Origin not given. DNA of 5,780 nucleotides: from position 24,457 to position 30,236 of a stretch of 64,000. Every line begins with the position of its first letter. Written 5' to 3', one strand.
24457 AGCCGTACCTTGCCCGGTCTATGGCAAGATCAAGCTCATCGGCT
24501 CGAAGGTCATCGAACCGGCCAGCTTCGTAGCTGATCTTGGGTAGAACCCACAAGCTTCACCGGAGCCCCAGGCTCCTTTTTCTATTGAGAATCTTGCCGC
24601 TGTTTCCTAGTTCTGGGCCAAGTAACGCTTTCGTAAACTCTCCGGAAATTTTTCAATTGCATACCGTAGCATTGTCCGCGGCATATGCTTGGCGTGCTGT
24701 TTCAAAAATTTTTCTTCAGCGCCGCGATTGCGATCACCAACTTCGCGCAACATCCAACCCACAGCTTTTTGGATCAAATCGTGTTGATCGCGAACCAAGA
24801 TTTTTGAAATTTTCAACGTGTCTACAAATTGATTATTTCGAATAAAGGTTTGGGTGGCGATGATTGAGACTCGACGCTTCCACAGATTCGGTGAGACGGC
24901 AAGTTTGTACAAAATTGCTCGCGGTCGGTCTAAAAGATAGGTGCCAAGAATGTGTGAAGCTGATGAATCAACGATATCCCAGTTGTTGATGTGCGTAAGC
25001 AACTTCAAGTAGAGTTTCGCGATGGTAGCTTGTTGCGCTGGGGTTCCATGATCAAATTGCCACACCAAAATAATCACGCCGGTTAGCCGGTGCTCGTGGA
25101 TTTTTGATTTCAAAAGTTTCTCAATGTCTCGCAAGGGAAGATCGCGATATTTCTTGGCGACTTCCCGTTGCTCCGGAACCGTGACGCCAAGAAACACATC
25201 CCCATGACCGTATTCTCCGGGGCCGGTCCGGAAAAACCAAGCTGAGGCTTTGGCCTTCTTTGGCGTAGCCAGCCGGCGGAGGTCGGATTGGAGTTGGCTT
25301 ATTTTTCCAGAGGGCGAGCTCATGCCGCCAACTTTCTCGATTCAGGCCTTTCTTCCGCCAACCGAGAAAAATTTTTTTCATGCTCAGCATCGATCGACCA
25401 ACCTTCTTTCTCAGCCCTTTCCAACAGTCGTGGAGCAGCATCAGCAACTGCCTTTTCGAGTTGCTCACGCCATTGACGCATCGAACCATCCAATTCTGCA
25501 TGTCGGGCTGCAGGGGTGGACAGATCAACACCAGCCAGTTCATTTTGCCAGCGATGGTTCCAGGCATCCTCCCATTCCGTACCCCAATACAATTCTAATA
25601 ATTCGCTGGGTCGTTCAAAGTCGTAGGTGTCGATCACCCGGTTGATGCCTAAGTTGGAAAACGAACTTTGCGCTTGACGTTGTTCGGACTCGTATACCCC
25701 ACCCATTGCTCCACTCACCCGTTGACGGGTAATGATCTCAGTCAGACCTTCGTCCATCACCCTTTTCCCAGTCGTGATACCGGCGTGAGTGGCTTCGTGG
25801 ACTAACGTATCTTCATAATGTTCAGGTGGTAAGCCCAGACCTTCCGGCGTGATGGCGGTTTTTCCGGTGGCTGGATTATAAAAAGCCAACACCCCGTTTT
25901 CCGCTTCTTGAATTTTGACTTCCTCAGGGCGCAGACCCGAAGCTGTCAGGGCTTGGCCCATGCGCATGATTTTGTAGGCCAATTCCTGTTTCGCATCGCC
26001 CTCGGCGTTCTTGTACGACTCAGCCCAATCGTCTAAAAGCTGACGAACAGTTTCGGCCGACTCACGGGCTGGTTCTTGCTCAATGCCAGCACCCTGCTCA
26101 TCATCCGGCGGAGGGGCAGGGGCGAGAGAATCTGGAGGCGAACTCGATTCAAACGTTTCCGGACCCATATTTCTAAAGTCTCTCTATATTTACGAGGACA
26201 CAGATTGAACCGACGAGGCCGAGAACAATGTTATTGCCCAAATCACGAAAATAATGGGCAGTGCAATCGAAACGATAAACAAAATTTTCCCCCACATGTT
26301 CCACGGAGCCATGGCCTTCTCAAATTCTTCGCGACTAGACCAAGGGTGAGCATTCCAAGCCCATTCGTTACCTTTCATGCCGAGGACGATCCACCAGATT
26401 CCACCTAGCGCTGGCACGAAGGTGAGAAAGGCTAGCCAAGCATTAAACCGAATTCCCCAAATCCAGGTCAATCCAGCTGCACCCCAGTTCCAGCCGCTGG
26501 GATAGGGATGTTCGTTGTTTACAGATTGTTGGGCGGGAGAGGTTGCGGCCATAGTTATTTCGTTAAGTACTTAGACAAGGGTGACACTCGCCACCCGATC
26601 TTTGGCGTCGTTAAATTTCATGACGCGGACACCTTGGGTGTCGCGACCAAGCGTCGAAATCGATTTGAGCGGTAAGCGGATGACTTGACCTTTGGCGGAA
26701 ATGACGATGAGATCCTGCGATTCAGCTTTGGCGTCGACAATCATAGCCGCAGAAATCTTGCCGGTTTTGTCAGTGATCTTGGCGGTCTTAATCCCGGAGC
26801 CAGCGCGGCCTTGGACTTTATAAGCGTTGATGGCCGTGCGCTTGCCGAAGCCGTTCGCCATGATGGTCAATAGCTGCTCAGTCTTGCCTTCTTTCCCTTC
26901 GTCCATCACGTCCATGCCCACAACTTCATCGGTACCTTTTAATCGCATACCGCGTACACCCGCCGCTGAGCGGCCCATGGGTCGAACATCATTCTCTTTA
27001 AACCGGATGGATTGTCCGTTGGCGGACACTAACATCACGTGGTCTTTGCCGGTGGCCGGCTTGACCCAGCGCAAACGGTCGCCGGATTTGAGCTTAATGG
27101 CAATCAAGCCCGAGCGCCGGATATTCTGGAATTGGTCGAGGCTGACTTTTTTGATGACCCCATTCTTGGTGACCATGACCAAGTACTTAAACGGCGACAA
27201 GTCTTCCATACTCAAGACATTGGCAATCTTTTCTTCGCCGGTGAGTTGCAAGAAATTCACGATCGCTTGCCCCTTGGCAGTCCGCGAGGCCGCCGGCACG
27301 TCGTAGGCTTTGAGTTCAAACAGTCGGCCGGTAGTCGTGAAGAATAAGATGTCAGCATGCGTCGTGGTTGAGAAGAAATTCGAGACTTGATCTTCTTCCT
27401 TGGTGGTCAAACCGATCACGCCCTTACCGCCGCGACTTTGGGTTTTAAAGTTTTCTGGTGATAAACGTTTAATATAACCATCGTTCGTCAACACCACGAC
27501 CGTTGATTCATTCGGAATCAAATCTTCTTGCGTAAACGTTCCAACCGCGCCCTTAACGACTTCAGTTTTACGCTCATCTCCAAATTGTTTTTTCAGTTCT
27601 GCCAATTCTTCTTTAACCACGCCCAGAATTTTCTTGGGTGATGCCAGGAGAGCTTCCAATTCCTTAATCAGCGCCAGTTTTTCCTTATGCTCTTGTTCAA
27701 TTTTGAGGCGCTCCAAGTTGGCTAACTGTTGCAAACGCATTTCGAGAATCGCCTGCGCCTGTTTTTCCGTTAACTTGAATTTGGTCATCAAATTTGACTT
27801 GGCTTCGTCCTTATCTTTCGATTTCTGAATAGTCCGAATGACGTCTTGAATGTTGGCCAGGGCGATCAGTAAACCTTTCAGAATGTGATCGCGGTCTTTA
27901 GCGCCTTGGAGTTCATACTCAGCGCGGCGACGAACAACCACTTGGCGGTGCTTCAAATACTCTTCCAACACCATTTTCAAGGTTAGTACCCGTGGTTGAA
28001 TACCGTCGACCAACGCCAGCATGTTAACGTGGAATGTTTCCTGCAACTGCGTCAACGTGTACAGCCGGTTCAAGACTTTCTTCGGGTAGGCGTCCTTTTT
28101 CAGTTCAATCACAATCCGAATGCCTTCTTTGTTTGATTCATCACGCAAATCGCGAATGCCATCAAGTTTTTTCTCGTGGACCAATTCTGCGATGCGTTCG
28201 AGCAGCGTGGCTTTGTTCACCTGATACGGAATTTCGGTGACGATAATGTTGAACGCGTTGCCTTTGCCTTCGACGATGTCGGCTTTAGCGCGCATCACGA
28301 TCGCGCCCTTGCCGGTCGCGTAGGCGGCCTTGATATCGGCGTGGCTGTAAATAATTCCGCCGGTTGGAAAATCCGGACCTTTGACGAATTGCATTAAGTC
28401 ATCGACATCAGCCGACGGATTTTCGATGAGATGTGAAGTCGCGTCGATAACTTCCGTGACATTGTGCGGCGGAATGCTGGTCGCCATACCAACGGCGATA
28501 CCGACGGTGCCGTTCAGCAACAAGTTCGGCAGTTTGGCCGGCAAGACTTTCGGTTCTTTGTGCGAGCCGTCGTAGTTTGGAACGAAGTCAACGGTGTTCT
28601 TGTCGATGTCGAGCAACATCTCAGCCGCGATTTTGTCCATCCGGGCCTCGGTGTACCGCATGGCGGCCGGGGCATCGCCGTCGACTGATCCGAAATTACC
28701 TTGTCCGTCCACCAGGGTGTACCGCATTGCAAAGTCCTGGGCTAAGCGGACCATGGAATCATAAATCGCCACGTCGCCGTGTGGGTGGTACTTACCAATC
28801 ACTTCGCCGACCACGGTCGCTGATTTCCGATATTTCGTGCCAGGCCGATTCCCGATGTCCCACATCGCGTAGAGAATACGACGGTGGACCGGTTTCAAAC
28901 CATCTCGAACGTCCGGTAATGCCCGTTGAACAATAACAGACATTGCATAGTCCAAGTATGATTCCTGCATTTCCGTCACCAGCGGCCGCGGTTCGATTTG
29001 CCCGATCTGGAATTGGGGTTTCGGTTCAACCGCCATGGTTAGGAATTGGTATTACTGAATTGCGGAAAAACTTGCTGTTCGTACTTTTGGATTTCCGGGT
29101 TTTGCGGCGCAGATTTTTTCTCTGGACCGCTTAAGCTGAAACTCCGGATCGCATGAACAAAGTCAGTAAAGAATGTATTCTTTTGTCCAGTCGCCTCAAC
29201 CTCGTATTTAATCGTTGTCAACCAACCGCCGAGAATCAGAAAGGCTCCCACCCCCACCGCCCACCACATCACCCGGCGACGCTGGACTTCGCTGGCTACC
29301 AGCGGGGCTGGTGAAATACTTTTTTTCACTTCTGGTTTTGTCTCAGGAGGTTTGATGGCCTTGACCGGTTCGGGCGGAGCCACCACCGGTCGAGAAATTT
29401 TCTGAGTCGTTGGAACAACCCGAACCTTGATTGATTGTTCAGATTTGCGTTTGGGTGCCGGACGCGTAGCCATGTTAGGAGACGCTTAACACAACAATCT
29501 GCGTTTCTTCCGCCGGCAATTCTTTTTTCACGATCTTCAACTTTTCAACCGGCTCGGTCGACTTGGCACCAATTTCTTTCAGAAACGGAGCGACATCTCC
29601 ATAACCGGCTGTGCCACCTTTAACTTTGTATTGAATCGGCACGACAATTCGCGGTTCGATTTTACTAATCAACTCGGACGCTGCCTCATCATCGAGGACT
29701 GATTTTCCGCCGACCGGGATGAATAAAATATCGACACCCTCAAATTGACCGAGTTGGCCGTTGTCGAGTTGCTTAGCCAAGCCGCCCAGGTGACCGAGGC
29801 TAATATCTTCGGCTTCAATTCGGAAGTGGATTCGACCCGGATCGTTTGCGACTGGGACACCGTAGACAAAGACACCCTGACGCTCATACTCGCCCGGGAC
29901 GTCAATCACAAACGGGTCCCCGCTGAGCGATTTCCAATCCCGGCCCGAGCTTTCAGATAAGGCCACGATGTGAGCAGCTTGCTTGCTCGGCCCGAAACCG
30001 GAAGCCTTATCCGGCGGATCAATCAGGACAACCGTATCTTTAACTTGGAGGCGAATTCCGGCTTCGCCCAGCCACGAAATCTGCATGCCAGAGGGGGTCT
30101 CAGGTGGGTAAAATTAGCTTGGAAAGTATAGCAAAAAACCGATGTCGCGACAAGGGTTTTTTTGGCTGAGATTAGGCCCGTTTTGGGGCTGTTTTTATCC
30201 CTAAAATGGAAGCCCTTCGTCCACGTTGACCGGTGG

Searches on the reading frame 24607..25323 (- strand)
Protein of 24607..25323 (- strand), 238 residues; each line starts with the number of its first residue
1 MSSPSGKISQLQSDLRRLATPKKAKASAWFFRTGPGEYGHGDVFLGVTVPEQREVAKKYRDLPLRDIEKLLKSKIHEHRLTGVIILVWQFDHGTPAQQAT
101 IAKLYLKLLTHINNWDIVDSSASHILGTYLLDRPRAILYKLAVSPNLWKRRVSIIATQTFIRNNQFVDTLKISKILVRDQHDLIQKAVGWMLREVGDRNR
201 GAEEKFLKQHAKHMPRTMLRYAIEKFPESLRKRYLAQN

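Call 108: search_protein_families(library=pfam, proteins=[window:24607-25323:-], max_evalue=0.0001)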
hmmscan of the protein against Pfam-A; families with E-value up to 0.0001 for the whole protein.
window:24607-25323:- (238 aa): 1 family
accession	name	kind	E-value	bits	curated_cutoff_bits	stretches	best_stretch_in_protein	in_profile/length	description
PF08713.17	DNA_alkylation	-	2.9e-63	213.8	21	1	11-226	1-213/213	DNA alkylation repair enzyme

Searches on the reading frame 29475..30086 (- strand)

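Call 108: search_protein_families(library=pfam, proteins=[window:29475-30086:-], max_evalue=0.0001)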
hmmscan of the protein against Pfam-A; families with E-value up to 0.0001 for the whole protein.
window:29475-30086:- (203 aa): 1 family
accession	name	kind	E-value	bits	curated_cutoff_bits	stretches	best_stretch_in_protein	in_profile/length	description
PF13483.12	Lactamase_B_3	-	6.4e-27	94.9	24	1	2-152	1-160/160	Beta-lactamase superfamily domain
